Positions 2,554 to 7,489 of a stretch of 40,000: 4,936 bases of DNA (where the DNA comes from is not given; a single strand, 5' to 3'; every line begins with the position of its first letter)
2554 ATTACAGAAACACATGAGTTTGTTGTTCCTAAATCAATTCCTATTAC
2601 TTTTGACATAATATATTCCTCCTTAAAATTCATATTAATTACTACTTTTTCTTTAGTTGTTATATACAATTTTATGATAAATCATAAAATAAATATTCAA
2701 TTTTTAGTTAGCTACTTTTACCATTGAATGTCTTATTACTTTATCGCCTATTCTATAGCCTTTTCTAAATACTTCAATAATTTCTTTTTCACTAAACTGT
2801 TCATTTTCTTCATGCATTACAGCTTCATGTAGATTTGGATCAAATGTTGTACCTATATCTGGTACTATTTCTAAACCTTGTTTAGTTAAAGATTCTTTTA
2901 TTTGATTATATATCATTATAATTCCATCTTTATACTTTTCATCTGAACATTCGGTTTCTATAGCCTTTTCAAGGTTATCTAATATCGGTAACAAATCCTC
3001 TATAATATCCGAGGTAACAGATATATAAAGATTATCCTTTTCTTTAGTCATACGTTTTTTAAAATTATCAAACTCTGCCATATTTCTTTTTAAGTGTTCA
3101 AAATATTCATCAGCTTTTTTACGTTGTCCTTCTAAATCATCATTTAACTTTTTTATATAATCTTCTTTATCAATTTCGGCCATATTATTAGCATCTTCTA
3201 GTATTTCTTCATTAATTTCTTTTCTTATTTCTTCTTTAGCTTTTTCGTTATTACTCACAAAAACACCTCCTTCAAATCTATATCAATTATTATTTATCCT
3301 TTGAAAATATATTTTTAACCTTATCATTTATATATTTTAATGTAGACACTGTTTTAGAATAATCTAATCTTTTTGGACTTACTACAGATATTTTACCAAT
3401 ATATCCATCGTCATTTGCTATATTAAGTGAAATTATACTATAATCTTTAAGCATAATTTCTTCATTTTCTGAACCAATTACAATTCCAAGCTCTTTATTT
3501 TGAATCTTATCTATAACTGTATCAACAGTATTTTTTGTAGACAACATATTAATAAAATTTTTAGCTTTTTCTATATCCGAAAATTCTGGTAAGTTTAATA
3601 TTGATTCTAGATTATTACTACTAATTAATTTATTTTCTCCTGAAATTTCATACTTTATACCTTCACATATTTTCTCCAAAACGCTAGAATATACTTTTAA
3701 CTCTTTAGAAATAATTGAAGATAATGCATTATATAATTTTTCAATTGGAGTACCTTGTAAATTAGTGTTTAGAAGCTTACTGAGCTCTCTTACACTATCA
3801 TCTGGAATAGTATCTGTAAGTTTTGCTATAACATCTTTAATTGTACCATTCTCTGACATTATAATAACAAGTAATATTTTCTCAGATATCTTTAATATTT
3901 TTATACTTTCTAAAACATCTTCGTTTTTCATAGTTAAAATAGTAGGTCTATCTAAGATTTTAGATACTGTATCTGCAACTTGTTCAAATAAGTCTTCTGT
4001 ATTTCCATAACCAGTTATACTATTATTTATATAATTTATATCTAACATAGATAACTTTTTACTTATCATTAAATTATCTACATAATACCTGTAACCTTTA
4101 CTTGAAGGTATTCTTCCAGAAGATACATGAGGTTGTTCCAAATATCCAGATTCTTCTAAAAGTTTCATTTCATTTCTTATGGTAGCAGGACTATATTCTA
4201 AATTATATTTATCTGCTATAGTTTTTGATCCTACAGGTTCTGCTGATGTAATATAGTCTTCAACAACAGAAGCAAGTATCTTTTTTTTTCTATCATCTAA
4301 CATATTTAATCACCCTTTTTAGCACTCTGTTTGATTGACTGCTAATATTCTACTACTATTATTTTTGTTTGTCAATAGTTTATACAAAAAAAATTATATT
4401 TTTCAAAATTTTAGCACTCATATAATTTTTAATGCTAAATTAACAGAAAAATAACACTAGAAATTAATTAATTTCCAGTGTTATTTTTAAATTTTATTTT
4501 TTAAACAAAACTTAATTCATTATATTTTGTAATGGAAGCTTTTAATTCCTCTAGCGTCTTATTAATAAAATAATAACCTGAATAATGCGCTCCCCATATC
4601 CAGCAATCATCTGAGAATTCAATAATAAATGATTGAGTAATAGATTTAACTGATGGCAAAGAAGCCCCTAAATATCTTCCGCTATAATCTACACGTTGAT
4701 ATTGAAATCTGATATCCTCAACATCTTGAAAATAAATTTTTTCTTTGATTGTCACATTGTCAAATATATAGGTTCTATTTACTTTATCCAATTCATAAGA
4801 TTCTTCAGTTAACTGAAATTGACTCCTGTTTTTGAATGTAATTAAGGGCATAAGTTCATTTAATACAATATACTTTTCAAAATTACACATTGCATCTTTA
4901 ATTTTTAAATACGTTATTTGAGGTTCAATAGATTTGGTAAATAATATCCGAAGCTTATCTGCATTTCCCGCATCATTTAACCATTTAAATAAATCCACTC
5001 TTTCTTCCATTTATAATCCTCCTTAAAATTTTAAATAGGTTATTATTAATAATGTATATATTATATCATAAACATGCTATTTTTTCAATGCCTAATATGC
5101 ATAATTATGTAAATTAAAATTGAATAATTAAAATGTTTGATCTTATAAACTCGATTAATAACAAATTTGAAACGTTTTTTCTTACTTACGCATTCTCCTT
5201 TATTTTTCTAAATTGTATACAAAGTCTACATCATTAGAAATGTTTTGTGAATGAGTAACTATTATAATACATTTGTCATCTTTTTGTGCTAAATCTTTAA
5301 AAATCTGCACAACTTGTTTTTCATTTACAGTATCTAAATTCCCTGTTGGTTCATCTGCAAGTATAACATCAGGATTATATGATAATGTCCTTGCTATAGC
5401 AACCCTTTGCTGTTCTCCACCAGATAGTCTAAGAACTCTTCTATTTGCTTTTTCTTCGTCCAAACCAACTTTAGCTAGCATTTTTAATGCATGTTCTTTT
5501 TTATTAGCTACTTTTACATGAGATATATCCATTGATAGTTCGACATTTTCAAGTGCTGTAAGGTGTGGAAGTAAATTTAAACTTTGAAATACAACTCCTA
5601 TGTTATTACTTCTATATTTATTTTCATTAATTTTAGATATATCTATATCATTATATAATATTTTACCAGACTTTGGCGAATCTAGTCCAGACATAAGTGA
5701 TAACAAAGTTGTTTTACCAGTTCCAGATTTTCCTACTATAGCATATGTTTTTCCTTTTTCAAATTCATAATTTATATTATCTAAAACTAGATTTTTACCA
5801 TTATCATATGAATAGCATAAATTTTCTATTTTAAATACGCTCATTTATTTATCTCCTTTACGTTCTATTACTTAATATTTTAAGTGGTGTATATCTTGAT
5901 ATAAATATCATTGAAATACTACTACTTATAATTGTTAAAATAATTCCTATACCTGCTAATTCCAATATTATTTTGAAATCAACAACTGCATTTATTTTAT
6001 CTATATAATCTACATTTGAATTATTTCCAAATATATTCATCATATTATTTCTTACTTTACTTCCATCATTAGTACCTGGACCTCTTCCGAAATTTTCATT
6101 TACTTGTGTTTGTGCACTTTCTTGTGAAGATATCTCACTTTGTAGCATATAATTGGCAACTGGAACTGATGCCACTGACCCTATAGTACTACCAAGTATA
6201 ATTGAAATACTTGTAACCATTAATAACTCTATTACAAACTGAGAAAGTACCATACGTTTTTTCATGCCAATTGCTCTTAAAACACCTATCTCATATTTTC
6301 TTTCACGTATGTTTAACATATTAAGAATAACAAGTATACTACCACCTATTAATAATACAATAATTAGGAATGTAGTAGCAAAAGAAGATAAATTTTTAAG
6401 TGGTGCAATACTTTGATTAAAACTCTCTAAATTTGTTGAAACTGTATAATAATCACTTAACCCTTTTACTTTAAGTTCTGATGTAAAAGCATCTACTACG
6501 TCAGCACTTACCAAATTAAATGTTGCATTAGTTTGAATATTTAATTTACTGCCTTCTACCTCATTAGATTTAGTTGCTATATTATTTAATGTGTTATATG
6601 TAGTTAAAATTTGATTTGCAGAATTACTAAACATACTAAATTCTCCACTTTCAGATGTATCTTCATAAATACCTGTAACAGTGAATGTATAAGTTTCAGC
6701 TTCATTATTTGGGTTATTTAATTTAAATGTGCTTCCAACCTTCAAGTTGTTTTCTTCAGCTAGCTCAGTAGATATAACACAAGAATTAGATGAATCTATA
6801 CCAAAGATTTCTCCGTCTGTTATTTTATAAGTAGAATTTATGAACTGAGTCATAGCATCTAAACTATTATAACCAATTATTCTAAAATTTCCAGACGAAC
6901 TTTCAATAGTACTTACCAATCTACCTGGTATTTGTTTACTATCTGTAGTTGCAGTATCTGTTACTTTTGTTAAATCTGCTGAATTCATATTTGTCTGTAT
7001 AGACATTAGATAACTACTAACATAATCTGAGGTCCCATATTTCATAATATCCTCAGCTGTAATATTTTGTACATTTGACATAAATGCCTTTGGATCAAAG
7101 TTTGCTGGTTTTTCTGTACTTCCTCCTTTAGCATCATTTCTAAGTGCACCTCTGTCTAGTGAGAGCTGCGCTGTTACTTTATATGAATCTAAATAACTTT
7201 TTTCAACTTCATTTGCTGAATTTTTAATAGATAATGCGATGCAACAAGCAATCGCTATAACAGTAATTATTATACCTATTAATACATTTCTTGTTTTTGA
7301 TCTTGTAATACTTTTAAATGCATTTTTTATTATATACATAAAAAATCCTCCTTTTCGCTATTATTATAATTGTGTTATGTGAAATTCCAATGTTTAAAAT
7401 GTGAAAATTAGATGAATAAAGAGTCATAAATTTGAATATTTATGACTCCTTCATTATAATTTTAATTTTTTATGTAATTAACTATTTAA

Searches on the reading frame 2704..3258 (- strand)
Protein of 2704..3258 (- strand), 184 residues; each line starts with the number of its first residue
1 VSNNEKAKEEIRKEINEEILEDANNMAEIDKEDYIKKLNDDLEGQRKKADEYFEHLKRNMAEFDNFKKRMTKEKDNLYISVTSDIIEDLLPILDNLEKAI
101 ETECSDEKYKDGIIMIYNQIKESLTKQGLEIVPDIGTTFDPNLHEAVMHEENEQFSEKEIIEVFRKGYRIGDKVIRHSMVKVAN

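Call 15: search_protein_families(library=pfam, proteins=[window:2704-3258:-], max_evalue=0.001)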
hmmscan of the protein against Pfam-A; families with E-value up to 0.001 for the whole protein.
window:2704-3258:- (184 aa): 1 family
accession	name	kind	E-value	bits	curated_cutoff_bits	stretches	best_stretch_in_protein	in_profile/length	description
PF01025.24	GrpE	-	2.7e-42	144.7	25.8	1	28-183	6-164/165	GrpE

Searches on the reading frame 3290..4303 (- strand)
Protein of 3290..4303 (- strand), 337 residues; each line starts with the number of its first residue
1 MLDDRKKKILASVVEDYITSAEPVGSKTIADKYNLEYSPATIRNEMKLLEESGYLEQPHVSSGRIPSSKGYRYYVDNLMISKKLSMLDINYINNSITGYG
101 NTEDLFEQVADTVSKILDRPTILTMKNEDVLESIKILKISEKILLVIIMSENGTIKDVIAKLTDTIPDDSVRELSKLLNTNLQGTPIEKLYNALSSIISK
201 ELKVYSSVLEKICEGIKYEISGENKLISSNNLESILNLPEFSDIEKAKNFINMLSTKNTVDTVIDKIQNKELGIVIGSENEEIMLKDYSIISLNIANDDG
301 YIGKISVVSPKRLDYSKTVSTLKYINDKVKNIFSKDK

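Call 15: search_protein_families(library=pfam, proteins=[window:3290-4303:-], max_evalue=0.001)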
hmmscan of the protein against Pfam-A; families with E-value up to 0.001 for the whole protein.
window:3290-4303:- (337 aa): 2 families
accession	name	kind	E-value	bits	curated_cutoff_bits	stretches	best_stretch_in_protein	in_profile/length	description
PF01628.27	HrcA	-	8.4e-37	127.7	22.2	1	103-319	1-215/215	HrcA protein C terminal domain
PF03444.21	HrcA_DNA-bdg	-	2.4e-05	24.3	21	1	2-72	2-71/79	Winged helix-turn-helix transcription repressor, HrcA DNA-binding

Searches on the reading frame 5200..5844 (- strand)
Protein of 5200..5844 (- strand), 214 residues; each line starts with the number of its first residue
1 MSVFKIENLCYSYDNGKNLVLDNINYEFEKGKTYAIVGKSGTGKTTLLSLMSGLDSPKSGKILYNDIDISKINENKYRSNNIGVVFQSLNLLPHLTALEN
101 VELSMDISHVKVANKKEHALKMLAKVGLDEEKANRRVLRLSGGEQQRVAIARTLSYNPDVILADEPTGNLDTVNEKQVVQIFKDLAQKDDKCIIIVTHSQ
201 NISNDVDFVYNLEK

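Call 15: search_protein_families(library=pfam, proteins=[window:5200-5844:-], max_evalue=0.001)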
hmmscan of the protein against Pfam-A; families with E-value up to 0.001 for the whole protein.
window:5200-5844:- (214 aa): 4 families
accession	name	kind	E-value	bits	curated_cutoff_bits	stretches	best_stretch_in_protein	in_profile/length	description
PF00005.33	ABC_tran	-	1.5e-37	129.7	25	1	21-167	1-136/137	ABC transporter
PF02463.25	SMC_N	-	3.2e-06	27.2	40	1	17-211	11-210/220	RecF/RecN/SMC N terminal domain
PF13175.12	AAA_15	-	4e-05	23.8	32.1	0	26-87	19-86/374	AAA ATPase domain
PF13304.12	AAA_21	-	4.4e-05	24.1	27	0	146-202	244-302/304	AAA domain, putative AbiEii toxin, Type IV TA system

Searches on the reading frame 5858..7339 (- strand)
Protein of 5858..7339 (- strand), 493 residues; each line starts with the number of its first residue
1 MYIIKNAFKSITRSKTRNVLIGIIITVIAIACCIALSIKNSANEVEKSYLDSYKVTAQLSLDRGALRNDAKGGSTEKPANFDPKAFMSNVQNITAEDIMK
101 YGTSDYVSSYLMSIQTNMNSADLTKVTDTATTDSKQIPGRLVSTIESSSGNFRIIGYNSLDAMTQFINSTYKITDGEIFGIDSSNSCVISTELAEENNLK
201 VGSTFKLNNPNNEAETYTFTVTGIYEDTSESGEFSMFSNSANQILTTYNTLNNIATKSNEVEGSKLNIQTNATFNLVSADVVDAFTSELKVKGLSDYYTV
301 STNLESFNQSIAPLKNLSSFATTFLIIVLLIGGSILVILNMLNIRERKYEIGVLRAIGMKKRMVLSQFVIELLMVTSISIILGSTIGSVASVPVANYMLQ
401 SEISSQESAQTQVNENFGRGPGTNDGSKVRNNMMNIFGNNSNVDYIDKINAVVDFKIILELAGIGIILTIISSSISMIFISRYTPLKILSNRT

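Call 15: search_protein_families(library=pfam, proteins=[window:5858-7339:-], max_evalue=0.001)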
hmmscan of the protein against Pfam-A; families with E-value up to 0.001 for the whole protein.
window:5858-7339:- (493 aa): 2 families
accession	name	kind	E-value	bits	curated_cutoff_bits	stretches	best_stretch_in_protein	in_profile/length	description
PF02687.27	FtsX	-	4e-15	56.4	25.5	1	323-485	2-120/120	FtsX-like permease C-terminal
PF12704.14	MacB_PCD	-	1.1e-07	32.8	27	1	134-273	63-188/207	MacB-like periplasmic core domain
